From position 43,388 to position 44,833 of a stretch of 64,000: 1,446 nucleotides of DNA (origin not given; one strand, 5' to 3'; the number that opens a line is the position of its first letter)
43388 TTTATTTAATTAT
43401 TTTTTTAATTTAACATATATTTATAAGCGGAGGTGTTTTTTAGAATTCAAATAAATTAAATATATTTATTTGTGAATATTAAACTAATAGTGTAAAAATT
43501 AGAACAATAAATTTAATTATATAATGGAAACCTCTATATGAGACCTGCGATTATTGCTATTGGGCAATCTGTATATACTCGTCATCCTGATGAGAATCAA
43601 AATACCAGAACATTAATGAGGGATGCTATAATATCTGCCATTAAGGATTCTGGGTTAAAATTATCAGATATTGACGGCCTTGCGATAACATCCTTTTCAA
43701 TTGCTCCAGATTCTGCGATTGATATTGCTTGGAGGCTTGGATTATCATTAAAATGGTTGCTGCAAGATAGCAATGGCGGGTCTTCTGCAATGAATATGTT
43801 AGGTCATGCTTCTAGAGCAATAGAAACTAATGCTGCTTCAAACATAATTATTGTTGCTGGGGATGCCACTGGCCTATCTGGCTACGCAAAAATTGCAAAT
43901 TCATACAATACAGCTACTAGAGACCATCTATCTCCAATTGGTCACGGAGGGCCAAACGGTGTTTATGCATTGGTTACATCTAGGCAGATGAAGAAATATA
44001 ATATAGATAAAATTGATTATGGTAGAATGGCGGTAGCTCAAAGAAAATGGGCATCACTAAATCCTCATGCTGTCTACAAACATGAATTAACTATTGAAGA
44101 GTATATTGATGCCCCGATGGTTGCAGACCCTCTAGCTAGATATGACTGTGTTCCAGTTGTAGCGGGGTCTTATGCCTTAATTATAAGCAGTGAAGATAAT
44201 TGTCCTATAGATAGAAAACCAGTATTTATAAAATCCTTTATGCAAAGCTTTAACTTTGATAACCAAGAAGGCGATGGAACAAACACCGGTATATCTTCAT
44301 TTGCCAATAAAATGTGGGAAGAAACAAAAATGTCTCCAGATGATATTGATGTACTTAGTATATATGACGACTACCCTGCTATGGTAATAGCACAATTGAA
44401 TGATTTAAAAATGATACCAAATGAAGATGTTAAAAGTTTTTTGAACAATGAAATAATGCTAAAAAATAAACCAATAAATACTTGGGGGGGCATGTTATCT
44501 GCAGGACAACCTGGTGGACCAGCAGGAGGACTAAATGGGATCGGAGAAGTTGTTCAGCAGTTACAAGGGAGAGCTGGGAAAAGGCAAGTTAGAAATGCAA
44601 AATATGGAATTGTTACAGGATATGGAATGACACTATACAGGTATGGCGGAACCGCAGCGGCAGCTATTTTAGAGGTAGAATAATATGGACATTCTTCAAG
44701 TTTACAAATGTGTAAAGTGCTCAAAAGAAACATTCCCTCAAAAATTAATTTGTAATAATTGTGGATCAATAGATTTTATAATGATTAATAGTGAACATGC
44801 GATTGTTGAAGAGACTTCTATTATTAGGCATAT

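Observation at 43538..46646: Thiolase-fold protein with all three catalytic fingerprints replaced, coupled to a DUF35 protein and an atypical ThDP enzyme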

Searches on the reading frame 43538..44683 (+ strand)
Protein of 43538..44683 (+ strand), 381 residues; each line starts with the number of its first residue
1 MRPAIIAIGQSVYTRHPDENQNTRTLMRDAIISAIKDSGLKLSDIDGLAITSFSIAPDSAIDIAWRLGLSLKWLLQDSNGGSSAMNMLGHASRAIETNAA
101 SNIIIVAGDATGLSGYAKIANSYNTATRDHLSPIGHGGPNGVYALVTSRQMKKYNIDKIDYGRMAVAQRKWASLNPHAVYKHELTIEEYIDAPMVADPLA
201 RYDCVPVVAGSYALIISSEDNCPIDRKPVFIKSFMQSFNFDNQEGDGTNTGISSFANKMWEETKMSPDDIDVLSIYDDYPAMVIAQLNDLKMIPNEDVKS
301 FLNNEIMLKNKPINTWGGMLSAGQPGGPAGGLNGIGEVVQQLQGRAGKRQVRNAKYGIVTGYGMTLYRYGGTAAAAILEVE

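Call 4: search_protein_families(library=pfam, proteins=[window:43538-44683:+], max_evalue=0.01)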
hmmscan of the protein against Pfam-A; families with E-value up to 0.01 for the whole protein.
window:43538-44683:+ (381 aa): 2 families
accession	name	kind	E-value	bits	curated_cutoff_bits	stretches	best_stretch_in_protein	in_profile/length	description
PF22691.2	Thiolase_C_1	-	6.3e-25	88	28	1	243-367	11-135/144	Thiolase C-terminal domain-like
PF02803.24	Thiolase_C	-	3.4e-05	23.9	27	1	256-364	28-119/123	Thiolase, C-terminal domain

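Call 5: search_protein_families(library=ncbifam, proteins=[window:43538-44683:+], max_evalue=0.01)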
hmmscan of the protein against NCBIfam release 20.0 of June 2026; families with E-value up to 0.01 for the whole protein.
window:43538-44683:+ (381 aa): 22 families
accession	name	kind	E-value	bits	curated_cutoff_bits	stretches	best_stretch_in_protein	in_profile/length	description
NF004811.0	PRK06158.1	subfamily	4e-53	180.8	421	1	4-366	11-370/384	acetyl-CoA acetyltransferase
NF005892.0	PRK07855.1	subfamily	5.1e-47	160.6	469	1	3-361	8-376/390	lipid-transfer protein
NF006010.0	PRK08142.1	subfamily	6.2e-42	143.7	462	1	19-379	21-386/388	thiolase domain-containing protein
NF004720.0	PRK06064.1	subfamily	5.7e-41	140.6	420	1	3-365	4-376/389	thiolase domain-containing protein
NF053570.1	AcCoTHIOL_METTL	equivalog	2.3e-34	118.9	600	1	4-379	5-382/385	acetyl-CoA acetyltransferase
NF006102.0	PRK08256.1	subfamily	3.6e-28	98.7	436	1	5-363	7-380/394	lipid-transfer protein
NF004810.0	PRK06157.1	equivalog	3.8e-28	98.7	403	1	4-361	10-380/400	acetyl-CoA acetyltransferase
NF004715.0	PRK06059.1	equivalog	1.8e-27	96.3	424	2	87-221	91-225/399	lipid-transfer protein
NF009228.0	PRK12578.1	subfamily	1.3e-23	83.2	485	1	141-357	145-367/387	thiolase domain-containing protein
NF006180.0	PRK08313.1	subfamily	8.2e-23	80.9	514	1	3-363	6-371/389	thiolase domain-containing protein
NF004982.0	PRK06365.1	equivalog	4.8e-21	75.3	695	2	5-233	20-252/430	thiolase domain-containing protein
NF053628.1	BnzsclthlBbsBGT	equivalog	7.5e-21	74.4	750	1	136-353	135-358/389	benzoylsuccinyl-CoA thiolase subunit BbsB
NF005704.0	PRK07516.1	subfamily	9.7e-21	74.1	412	1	4-363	5-374/389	thiolase domain-containing protein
NF004721.0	PRK06065.1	equivalog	5.2e-19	68.4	455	1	142-362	152-379/393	thiolase domain-containing protein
NF004722.0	PRK06066.1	equivalog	2.7e-15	56.3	516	1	130-362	133-370/385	thiolase domain-containing protein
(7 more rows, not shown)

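Call 6: search_solved_structures(query=window:43538-44683:+, max_evalue=0.001, show_alignments=4)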
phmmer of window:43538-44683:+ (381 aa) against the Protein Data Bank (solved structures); distinct sequences matched with E-value up to 0.001: 16.
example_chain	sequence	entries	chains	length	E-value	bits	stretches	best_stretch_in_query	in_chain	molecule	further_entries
9myr_A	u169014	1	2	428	6.7e-32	114.2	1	28-370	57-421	Nonspecific lipid-transfer protein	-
4u4e_A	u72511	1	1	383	3e-31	112.1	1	17-372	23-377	Thiolase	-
6ok1_A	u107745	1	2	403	1.3e-28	103.5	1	4-348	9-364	Lipid-transfer protein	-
4yzo_A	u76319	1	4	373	4.6e-21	78.6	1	145-373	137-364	Putative acyl-CoA acyltransferase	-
7yvy_A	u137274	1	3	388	3.2e-20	75.8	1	5-365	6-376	Acetyl-CoA acetyltransferase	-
7pxp_C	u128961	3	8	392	1.3e-18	70.5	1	126-364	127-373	Benzoylsuccinyl-CoA thiolase subunit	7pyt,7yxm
6esq_A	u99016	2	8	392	2.1e-16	63.2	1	4-374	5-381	acetoacetyl-CoA thiolase | Acetyl-CoA acetyltransferase thiolase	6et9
6hrv_A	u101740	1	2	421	1.4e-12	50.7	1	147-364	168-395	SCP2-thiolase (type-1)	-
6hsj_A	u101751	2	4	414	1.4e-12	50.7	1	147-364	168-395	SCP2-thiolase (type-1)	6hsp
5ab4_A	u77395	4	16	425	9.6e-11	44.6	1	26-220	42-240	SCP2-THIOLASE LIKE PROTEIN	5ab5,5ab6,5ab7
9vbo_E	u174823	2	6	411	2.3e-09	40.1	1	239-378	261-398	3-oxoacyl-[acyl-carrier-protein (ACP)] synthase III domain protein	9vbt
4bia_A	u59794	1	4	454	3.7e-06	29.5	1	200-368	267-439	3-KETOACYL-COA THIOLASE, PUTATIVE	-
4bi9_A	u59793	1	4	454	5.3e-06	29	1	200-368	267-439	3-KETOACYL-COA THIOLASE, PUTATIVE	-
3zbl_A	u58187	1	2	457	2.8e-05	26.7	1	201-353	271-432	3-KETOACYL-COA THIOLASE-LIKE PROTEIN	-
3zbk_A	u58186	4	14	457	2.8e-05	26.7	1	201-353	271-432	3-KETOACYL-COA THIOLASE-LIKE PROTEIN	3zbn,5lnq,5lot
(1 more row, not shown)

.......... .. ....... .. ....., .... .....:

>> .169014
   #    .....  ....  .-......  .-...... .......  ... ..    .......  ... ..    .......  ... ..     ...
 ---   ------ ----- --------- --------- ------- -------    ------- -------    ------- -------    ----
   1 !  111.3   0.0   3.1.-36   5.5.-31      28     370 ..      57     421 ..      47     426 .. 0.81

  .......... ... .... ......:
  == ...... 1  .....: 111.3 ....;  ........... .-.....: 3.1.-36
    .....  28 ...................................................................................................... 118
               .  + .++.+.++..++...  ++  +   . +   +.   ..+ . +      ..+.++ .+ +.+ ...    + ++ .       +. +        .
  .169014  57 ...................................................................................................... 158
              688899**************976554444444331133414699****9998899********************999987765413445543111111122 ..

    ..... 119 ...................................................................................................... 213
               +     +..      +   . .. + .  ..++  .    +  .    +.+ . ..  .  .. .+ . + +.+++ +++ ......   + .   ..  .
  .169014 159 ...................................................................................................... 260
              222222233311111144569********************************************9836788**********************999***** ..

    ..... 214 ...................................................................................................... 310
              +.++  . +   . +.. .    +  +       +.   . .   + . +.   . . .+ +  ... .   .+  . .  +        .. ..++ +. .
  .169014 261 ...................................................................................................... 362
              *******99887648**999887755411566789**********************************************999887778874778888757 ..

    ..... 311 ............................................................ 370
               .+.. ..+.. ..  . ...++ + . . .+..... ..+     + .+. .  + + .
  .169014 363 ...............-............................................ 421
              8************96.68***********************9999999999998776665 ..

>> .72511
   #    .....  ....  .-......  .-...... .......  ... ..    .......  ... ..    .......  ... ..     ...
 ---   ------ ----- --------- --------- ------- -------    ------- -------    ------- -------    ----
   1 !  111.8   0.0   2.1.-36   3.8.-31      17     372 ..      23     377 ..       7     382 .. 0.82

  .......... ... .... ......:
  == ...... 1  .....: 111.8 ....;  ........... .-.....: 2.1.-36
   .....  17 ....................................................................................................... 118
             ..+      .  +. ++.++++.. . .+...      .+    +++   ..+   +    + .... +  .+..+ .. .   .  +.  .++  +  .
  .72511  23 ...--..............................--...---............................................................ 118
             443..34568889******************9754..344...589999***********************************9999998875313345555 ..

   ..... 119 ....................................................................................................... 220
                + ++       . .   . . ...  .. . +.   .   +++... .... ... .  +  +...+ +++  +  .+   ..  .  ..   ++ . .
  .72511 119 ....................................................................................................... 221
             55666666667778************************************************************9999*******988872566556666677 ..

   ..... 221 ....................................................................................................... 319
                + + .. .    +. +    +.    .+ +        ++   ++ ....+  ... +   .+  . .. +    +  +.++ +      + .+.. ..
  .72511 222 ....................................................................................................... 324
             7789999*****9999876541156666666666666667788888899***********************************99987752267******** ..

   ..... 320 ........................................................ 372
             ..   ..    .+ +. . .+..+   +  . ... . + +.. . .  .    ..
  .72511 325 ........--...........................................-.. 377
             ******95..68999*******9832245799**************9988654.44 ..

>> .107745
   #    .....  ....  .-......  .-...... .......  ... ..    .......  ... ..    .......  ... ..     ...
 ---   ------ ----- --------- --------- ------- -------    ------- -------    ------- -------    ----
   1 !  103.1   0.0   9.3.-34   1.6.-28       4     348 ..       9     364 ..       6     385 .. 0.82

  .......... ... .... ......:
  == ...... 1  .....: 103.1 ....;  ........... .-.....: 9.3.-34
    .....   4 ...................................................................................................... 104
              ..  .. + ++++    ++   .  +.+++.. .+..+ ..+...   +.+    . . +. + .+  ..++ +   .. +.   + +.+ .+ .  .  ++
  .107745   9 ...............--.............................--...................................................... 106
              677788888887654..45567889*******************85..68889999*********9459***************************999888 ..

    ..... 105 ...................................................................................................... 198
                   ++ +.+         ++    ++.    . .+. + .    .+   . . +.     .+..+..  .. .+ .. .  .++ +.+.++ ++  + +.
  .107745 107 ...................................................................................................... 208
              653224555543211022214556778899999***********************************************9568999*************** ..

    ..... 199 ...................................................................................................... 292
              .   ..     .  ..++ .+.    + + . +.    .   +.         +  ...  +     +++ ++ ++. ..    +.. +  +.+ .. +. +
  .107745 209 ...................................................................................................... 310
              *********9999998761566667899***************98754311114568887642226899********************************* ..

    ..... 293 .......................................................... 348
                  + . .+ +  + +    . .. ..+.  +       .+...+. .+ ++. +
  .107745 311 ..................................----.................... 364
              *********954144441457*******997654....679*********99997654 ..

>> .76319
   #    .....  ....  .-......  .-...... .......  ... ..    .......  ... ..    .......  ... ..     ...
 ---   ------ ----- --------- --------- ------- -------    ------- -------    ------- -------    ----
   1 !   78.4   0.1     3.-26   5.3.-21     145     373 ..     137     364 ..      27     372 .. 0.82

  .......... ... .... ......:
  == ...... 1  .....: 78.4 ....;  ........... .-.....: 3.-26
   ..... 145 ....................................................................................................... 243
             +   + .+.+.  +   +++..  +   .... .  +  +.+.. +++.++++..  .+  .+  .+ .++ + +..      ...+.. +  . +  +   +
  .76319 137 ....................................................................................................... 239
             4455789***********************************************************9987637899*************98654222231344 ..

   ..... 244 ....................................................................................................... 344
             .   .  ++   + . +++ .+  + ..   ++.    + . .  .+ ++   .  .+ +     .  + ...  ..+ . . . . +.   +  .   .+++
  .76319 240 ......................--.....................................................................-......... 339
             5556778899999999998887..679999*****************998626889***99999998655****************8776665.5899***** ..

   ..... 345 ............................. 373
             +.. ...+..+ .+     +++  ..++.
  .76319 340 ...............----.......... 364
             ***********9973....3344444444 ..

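Call 11: find_homologous_proteins(query=window:43538-44683:+, max_evalue=1e-10)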
Query window:43538-44683:+ (381 aa): 1643 proteins with E <= 1e-10 among 8000 candidates; the best 120 are listed.
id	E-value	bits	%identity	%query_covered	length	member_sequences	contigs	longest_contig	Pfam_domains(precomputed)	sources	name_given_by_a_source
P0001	2.9e-240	815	94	100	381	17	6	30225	PF22691.3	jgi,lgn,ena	-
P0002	1.3e-229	780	97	93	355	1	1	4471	PF22691.3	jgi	-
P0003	2.4e-176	604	71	99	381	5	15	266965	PF22691.3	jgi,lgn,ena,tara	jgi:acetyl-CoA acetyltransferase|tara:strand:+ start:907 stop:2052 length:1146 start_codon:yes stop_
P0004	3.5e-174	597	70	99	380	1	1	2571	PF22691.3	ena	-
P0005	4.5e-174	597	68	99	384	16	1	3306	PF22691.3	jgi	jgi:acetyl-CoA acetyltransferase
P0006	8.8e-174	596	66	98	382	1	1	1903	PF22691.3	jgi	-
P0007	1.2e-173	595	70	99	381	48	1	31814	PF02803.25,PF22691.3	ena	-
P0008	2.5e-173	594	68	99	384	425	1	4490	PF22691.3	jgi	-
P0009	3.7e-173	594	66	99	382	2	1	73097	PF22691.3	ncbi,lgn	-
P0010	5.4e-173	593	68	99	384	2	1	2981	PF22691.3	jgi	jgi:acetyl-CoA acetyltransferase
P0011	6.5e-173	593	68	100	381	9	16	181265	PF22691.3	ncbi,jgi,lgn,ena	jgi:acetyl-CoA acetyltransferase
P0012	1.2e-172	592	69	99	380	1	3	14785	PF02803.25,PF22691.3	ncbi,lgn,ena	-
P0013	1.3e-172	592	68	99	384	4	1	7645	PF22691.3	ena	-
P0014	1.4e-172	592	67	99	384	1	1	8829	PF22691.3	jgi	-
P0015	1.6e-172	592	67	99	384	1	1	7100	PF22691.3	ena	-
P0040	2.0e-171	588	69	99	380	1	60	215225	PF22691.3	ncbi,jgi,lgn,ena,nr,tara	ncbi:MAG: DitF protein [Rhodobiaceae bacterium]|jgi:acetyl-CoA acetyltransferase|nr:DitF protein [Rh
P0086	3.3e-169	581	66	99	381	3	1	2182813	PF22691.3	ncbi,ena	-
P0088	4.7e-169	580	66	99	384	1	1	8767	PF22691.3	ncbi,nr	ncbi:MAG: acetyl-CoA acetyltransferase [Bradyrhizobium sp.]|nr:acetyl-CoA acetyltransferase [Bradyrh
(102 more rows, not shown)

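Call 12: find_encoding_contigs(protein=P0040, flank=8000, max_places=2)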
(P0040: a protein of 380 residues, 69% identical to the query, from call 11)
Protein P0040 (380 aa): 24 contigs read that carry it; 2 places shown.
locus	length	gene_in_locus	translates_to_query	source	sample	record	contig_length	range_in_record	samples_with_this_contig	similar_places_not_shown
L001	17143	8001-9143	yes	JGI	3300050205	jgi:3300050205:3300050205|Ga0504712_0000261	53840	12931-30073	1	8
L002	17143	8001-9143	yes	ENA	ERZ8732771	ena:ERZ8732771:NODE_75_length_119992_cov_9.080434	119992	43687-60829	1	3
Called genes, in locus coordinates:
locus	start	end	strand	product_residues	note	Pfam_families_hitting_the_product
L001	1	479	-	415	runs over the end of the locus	PF00919:UPF0004, PF04055:Radical_SAM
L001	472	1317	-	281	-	PF01678:DAP_epimerase, PF26317:CntK_N (faint), PF01678:DAP_epimerase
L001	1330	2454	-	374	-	PF00155:Aminotran_1_2 (weak), PF01041:DegT_DnrJ_EryC1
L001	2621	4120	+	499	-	PF02881:SRP54_N, PF00448:SRP54, PF01656:CbiA (weak), PF02978:SRP_SPB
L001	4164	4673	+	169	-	-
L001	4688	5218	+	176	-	PF05239:PRC, PF24986:PRC_RimM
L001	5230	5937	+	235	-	PF01746:tRNA_m1G_MT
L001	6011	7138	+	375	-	PF01408:GFO_IDH_MocA, PF02894:GFO_IDH_MocA_C, PF22725:GFO_IDH_MocA_C3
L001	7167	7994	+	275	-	PF00582:Usp (weak)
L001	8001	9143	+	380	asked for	PF22691:Thiolase_C_1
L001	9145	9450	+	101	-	-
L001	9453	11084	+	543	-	PF02776:TPP_enzyme_N, PF00205:TPP_enzyme_M, PF02775:TPP_enzyme_C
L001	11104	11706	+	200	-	PF02627:CMD (weak)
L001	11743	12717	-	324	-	PF04909:Amidohydro_2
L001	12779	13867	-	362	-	PF00005:ABC_tran, PF08402:TOBE_2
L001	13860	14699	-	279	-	PF00528:BPD_transp_1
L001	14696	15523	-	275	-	PF00528:BPD_transp_1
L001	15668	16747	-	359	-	PF01547:SBP_bac_1, PF13416:SBP_bac_8, PF13343:SBP_bac_6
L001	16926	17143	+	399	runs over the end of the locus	PF02771:Acyl-CoA_dh_N, PF02770:Acyl-CoA_dh_M, PF00441:Acyl-CoA_dh_1, PF08028:Acyl-CoA_dh_2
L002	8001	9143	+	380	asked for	PF22691:Thiolase_C_1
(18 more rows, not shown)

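Call 13: find_encoding_contigs(protein=P0086, flank=8000, max_places=2)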
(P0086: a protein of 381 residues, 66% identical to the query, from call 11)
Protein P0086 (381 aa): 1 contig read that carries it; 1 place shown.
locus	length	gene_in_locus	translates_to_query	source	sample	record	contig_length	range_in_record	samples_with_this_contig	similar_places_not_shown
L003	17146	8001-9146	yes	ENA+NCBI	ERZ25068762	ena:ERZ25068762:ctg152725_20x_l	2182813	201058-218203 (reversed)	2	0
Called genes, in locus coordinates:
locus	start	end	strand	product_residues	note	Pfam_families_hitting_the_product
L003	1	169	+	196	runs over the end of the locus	PF01315:Ald_Xan_dh_C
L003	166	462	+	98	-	PF02738:MoCoBD_1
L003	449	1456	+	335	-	PF02738:MoCoBD_1, PF20256:MoCoBD_2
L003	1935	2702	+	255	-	PF13340:DUF4096, PF01609:DDE_Tnp_1 (weak), PF13586:DDE_Tnp_1_2 (weak)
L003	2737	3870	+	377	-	PF01408:GFO_IDH_MocA, PF02894:GFO_IDH_MocA_C (weak), PF22725:GFO_IDH_MocA_C3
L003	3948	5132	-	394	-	PF00266:Aminotran_5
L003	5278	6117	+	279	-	PF00582:Usp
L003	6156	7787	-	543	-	PF00342:PGI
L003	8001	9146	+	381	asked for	PF22691:Thiolase_C_1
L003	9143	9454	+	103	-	PF12172:zf-ChsH2 (weak)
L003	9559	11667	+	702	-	PF02092:tRNA_synt_2f, PF05746:DALR_1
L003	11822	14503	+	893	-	PF01326:PPDK_N, PF00391:PEP-utilizers, PF02896:PEP-utilizers_C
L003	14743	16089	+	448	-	PF07486:Hydrolase_2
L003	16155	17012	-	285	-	PF02749:QRPTase_N, PF01729:QRPTase_C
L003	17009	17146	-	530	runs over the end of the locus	PF00890:FAD_binding_2, PF01266:DAO, PF07992:Pyr_redox_2 (faint), PF02910:Succ_DH_flav_C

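Call 14: find_encoding_contigs(protein=P0088, flank=8000, max_places=2)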
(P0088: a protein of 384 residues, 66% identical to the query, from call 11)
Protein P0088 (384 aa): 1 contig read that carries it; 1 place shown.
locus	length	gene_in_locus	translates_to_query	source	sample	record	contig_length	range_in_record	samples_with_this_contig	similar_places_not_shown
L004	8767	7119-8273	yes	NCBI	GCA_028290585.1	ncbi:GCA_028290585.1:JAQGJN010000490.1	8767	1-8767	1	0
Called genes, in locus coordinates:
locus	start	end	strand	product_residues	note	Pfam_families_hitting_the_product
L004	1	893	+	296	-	PF13276:HTH_21, PF00665:rve, PF13683:rve_3, PF13333:rve_2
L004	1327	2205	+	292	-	PF00149:Metallophos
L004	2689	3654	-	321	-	PF03401:TctC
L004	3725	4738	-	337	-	PF04909:Amidohydro_2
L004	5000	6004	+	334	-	PF04909:Amidohydro_2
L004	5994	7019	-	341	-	PF01408:GFO_IDH_MocA, PF03807:F420_oxidored (weak), PF22725:GFO_IDH_MocA_C3, PF02894:GFO_IDH_MocA_C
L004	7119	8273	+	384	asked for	PF22691:Thiolase_C_1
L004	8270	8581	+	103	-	PF12172:zf-ChsH2 (faint)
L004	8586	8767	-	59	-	?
